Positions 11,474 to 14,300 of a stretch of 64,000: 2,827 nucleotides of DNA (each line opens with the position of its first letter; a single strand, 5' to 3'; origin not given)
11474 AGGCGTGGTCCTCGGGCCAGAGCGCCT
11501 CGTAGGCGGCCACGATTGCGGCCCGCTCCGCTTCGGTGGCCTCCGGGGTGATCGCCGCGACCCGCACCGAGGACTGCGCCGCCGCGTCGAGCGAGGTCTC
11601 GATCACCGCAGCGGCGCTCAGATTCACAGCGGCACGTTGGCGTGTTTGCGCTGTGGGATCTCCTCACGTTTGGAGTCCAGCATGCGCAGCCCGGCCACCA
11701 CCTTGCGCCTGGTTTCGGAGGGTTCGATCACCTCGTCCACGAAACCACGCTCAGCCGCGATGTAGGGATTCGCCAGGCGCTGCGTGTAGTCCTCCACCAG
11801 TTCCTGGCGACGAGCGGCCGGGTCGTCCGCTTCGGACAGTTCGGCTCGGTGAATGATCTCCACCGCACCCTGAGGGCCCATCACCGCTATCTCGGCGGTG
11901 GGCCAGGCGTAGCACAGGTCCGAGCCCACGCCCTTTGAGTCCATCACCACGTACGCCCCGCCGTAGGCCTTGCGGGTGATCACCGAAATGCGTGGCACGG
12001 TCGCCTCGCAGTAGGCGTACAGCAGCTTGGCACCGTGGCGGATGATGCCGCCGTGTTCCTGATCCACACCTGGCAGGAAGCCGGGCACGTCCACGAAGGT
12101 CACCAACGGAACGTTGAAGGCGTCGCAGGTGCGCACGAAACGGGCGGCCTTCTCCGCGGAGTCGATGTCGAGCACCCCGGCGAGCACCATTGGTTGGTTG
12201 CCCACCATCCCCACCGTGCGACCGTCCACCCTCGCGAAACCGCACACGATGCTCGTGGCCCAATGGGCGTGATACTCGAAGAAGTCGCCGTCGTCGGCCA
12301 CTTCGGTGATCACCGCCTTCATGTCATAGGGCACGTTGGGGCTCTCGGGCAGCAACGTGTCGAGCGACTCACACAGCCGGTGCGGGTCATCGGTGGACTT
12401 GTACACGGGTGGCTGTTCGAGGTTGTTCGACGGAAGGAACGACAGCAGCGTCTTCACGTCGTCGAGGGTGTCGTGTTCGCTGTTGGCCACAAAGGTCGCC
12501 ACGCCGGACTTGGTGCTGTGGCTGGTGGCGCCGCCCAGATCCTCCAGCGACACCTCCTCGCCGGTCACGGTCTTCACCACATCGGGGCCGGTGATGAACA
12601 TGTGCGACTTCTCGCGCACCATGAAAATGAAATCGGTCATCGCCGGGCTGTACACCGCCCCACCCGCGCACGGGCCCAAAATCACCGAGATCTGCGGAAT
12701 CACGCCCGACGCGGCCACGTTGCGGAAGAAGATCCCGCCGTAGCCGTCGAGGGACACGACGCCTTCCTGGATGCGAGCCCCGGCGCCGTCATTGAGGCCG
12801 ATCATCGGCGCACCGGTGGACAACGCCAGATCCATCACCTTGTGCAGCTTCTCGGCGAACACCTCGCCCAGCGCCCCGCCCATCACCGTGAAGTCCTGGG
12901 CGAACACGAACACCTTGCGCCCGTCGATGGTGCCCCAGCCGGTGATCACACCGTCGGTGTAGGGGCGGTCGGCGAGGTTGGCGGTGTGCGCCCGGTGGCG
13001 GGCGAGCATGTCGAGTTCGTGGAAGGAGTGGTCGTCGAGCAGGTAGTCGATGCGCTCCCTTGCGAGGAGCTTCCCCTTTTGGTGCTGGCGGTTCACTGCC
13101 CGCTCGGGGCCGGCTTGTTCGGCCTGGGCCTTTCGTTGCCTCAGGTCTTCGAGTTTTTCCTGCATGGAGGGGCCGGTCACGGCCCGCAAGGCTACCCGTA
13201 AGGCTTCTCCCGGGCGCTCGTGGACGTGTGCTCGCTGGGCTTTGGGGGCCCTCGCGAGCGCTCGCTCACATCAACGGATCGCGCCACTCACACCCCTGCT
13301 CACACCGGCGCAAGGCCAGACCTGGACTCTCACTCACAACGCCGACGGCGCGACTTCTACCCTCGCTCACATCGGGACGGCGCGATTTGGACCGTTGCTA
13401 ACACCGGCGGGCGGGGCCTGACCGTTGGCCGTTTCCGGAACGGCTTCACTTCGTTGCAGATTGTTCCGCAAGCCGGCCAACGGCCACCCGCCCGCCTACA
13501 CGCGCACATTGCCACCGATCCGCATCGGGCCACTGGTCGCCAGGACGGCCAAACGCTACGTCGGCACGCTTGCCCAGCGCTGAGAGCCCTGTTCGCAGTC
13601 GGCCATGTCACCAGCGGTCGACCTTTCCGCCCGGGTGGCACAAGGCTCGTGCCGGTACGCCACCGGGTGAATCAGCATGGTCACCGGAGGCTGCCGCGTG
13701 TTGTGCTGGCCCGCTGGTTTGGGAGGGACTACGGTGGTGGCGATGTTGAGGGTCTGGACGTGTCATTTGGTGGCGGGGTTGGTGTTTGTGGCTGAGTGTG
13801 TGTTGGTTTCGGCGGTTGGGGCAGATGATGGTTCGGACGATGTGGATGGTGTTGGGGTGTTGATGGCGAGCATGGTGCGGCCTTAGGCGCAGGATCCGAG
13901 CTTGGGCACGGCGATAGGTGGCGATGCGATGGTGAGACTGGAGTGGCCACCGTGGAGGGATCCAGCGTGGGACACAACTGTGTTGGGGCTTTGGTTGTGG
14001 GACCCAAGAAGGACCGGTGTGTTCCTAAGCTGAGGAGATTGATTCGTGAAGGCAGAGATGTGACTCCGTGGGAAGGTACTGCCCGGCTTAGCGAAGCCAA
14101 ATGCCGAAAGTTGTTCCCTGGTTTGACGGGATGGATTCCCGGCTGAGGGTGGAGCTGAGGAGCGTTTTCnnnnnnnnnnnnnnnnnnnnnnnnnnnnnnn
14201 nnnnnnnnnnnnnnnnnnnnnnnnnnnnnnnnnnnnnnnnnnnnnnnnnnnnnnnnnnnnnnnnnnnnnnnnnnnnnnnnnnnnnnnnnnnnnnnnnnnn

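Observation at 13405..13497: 93-nt extended-hairpin element present twice in inverted orientation, with a compensatory base-pair substitution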

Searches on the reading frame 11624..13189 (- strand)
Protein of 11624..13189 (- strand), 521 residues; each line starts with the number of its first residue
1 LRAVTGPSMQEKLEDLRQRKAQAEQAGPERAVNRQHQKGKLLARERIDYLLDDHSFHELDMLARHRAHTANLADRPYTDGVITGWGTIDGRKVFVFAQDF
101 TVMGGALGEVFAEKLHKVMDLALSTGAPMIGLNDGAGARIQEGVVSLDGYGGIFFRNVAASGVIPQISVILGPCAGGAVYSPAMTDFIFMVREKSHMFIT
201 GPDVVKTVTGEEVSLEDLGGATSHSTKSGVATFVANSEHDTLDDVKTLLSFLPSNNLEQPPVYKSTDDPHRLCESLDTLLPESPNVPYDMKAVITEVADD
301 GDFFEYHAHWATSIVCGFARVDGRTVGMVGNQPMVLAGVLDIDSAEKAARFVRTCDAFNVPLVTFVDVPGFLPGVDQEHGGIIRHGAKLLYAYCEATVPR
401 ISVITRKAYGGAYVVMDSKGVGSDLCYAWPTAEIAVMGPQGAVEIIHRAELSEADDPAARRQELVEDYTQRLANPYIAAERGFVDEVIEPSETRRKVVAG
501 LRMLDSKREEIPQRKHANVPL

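Call 10: search_protein_families(library=pfam, proteins=[window:11624-13189:-])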
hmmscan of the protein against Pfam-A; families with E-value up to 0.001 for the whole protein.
window:11624-13189:- (521 aa): 2 families
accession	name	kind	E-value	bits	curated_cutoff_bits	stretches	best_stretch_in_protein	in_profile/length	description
PF01039.27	Carboxyl_trans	-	3.9e-201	669.4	22.3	1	34-518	1-492/493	Carboxyl transferase domain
PF03255.19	ACCA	-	1.3e-10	41.4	23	1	312-450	92-234/310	Acetyl co-enzyme A carboxylase carboxyltransferase-like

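Call 16: find_homologous_proteins(query=window:11624-13165:-, max_evalue=1e-100)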
Query window:11624-13165:- (513 aa): 8000 proteins with E <= 1e-100 among 8000 candidates; the best 120 are listed.
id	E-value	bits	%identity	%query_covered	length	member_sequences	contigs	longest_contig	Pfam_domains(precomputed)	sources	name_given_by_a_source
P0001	0.0e+0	1168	100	100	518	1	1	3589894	PF01039.28,PF03255.20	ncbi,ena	-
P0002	0.0e+0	1040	89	100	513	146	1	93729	PF01039.28,PF03255.20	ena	-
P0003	0.0e+0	1037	87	100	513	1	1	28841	PF01039.28,PF03255.20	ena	-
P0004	0.0e+0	1036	88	100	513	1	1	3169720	PF01039.28,PF03255.20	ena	-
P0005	0.0e+0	1034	88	100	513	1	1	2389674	PF01039.28,PF03255.20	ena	-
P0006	0.0e+0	1032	88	100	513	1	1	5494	PF01039.28,PF03255.20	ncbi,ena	-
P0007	0.0e+0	1031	88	100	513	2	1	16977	PF01039.28,PF03255.20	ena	-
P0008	0.0e+0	1030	87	100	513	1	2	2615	PF01039.28,PF03255.20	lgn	-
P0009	0.0e+0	1030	88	100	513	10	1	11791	PF01039.28,PF03255.20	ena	-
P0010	0.0e+0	1030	88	100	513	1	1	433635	PF01039.28,PF03255.20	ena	-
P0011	0.0e+0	1030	88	100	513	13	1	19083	PF01039.28,PF03255.20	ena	-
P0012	0.0e+0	1029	88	100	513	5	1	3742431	PF01039.28,PF03255.20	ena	-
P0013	0.0e+0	1029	87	100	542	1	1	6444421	PF01039.28,PF03255.20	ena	-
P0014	0.0e+0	1029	87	100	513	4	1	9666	PF01039.28,PF03255.20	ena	-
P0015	0.0e+0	1029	88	100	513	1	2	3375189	PF01039.28,PF03255.20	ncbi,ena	-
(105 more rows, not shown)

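Call 17: find_encoding_contigs(protein=P0001, flank=10000, max_places=4)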
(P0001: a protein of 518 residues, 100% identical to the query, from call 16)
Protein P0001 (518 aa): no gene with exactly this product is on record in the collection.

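Call 18: list_cluster_members(proteins=[P0001, P0004, P0015])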
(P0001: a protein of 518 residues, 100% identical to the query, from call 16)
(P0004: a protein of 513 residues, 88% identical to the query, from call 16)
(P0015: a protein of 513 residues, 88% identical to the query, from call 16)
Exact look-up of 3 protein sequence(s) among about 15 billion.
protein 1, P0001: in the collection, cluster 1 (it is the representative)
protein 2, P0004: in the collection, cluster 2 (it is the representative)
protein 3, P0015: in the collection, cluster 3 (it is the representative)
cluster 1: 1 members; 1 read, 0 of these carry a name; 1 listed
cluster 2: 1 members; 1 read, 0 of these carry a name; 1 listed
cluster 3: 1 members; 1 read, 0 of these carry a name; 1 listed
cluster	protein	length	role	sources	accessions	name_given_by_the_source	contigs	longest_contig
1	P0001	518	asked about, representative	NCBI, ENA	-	-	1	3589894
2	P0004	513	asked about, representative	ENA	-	-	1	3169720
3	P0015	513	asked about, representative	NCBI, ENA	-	-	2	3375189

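Call 19: find_encoding_contigs(protein=P0015, flank=10000, max_places=3)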
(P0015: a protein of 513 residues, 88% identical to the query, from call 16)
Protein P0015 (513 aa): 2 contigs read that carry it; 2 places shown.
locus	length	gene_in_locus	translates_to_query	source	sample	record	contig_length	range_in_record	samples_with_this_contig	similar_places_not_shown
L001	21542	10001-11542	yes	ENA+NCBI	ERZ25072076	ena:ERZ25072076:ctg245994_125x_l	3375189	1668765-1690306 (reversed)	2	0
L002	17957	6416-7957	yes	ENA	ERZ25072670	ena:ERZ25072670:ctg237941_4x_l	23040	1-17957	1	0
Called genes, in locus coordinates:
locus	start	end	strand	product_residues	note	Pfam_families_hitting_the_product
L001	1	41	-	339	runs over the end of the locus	PF01656:CbiA, PF09140:MipZ (faint), PF13614:AAA_31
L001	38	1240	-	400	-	PF04326:SLFN_AlbA_2, PF13749:HATPase_c_4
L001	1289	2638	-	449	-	PF11796:DUF3323, PF09664:DUF2399, PF09983:JetD_C (weak)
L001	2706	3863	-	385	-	PF09661:DUF2398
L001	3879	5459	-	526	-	PF09660:DUF2397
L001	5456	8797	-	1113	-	PF13558:SbcC_Walker_B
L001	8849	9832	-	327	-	-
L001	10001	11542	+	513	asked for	PF01039:Carboxyl_trans, PF03255:ACCA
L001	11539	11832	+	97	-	-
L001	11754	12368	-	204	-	PF03588:Leu_Phe_trans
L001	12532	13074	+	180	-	-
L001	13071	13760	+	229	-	-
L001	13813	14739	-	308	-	PF00160:Pro_isomerase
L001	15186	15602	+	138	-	-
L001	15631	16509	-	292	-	-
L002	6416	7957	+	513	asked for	PF01039:Carboxyl_trans, PF03255:ACCA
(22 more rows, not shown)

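Call 20: find_encoding_contigs(protein=P0004, flank=10000, max_places=3)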
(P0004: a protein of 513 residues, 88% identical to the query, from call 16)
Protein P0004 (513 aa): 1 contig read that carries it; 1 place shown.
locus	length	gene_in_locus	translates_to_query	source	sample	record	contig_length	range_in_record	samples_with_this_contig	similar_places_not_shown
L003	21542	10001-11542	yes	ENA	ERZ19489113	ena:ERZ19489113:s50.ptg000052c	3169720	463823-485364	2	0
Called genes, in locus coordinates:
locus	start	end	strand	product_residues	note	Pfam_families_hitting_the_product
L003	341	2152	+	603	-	PF05496:RuvB_N (faint), PF13177:DNA_pol3_delta2, PF13401:AAA_22 (faint), PF00004:AAA, PF07728:AAA_5 (faint), PF12169:DNA_pol3_gamma3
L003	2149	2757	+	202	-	PF21176:RecR_HhH, PF02132:RecR_ZnF (weak), PF01751:Toprim (weak), PF13662:Toprim_4, PF21175:RecR_C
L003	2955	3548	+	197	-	-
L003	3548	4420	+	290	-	PF02739:5_3_exonuc_N, PF01367:5_3_exonuc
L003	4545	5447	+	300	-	PF01555:N6_N4_Mtase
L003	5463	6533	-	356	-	PF01068:DNA_ligase_A_M, PF04679:DNA_ligase_A_C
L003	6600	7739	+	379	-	PF06441:EHN, PF00561:Abhydrolase_1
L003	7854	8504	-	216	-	PF12900:Pyridox_ox_2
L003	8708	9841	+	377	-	PF13175:AAA_15 (weak), PF00005:ABC_tran (faint), PF13304:AAA_21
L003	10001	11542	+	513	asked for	PF01039:Carboxyl_trans, PF03255:ACCA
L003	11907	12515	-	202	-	PF03588:Leu_Phe_trans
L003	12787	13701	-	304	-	PF03602:Cons_hypoth95 (faint), PF01555:N6_N4_Mtase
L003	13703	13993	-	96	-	-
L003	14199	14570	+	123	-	PF09996:DUF2237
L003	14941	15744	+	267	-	-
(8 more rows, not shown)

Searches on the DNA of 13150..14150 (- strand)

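Call 24: search_rna_families(source=window, start=13150, end=14150, threshold=evalue, max_evalue=10)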
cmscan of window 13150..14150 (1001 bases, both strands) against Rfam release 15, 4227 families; matches with E-value up to 10: 5.
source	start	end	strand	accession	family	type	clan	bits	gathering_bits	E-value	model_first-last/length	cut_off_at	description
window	13220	13271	+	RF03830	mir-1003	Gene; miRNA;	-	21.9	90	0.077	1-56/56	no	mir-1003 microRNA precursor family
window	13405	13496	+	RF01008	mir-636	Gene; miRNA;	-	19.6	99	6.6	1-96/96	no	mir-636 microRNA precursor family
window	13910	14023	-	RF01974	H19_3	Gene; lncRNA;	-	15.6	46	3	1-116/116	no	H19 conserved region 3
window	13502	13581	-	RF02992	hya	Cis-reg;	-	15.6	56.8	8.8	1-72/72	no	hya RNA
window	13238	13266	-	RF02151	MIMT1_1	Gene; lncRNA;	-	15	45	4.4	1-88/88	no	MER1 repeat containing imprinted transcript 1 conserved region 1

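Call 48: build_rna_model(alignment_id=A2)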
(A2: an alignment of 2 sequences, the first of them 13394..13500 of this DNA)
Model R1 built from alignment A2 (2 sequences, 107 columns); structure: RNAalifold consensus.
model positions 107; base pairs 34; branch points 0; effective number of sequences 0.62; information 0.591 bits per position. Calibrated on 0.2 Mb of random sequence (short: E-values are rough).
structure used (alignment columns):
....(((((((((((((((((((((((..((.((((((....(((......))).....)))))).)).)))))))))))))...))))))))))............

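Call 49: search_with_rna_model(model_id=R1, source=window, filters=off, max_evalue=10)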
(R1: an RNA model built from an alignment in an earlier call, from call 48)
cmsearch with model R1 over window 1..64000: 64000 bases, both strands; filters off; matches with E-value up to 10: 65.
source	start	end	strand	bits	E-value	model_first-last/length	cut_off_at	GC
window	48364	48470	+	131.4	8.4e-33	1-107/107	no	0.71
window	13394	13500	-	130.7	1.3e-32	1-107/107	no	0.66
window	48356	48462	-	41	1.2e-08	1-107/107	no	0.7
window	13402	13508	+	39.6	2.7e-08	1-107/107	no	0.69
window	23666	23746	+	14.5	0.14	1-107/107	no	0.72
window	39436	39536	-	13.9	0.2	1-107/107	no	0.74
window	18265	18349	-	13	0.33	1-107/107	no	0.68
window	28504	28568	+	12.7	0.42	1-107/107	no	0.62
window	53929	53978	-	12.5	0.46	1-107/107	no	0.7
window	53013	53082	+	11.8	0.7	1-107/107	no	0.73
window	43254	43350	-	11.6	0.84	1-107/107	no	0.69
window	7798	7852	+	11.3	0.96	1-107/107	no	0.71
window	62059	62101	+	11.3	1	1-107/107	no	0.81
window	47916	47976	-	11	1.2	1-107/107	no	0.62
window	44853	44894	-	10.6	1.5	1-107/107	no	0.76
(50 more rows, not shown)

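Call 51: search_with_rna_model(model_id=R1, sources=[L001, L003, L031, L032], filters=off, max_evalue=1)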
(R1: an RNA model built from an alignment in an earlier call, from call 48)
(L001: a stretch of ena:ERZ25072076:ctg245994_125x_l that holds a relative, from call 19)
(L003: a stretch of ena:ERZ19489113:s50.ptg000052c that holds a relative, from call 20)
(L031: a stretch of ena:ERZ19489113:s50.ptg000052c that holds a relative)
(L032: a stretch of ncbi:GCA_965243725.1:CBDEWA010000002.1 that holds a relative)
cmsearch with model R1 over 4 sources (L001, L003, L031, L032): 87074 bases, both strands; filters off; matches with E-value up to 1: 11.
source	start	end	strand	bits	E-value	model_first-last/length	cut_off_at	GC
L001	6610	6673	+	17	0.04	1-107/107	no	0.75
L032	17012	17073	+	16.8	0.046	1-107/107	no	0.74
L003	17789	17871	-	14.8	0.16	1-107/107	no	0.64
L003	9977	10096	+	13.7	0.31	1-107/107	no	0.65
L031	8269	8363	-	13.3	0.38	1-107/107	no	0.71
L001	17917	17980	-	13.3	0.39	1-107/107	no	0.69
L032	20720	20787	+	12.9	0.49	1-107/107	no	0.65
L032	14811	14883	-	12.8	0.52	1-107/107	no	0.73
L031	700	746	-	12.8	0.53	1-107/107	no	0.7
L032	13740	13841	-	12.4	0.69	1-107/107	no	0.75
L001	1787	1841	+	12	0.87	23-74/107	no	0.71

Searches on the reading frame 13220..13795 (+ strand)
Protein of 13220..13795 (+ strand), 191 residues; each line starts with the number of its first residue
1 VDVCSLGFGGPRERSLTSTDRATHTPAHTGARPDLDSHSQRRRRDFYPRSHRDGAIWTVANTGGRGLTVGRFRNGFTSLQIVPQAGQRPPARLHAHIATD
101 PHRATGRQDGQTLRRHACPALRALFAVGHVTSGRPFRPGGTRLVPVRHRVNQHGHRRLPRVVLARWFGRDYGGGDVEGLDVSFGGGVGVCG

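Call 10: search_protein_families(library=pfam, proteins=[window:13220-13795:+])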
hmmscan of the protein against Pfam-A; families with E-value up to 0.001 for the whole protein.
window:13220-13795:+ (191 aa): 0 families
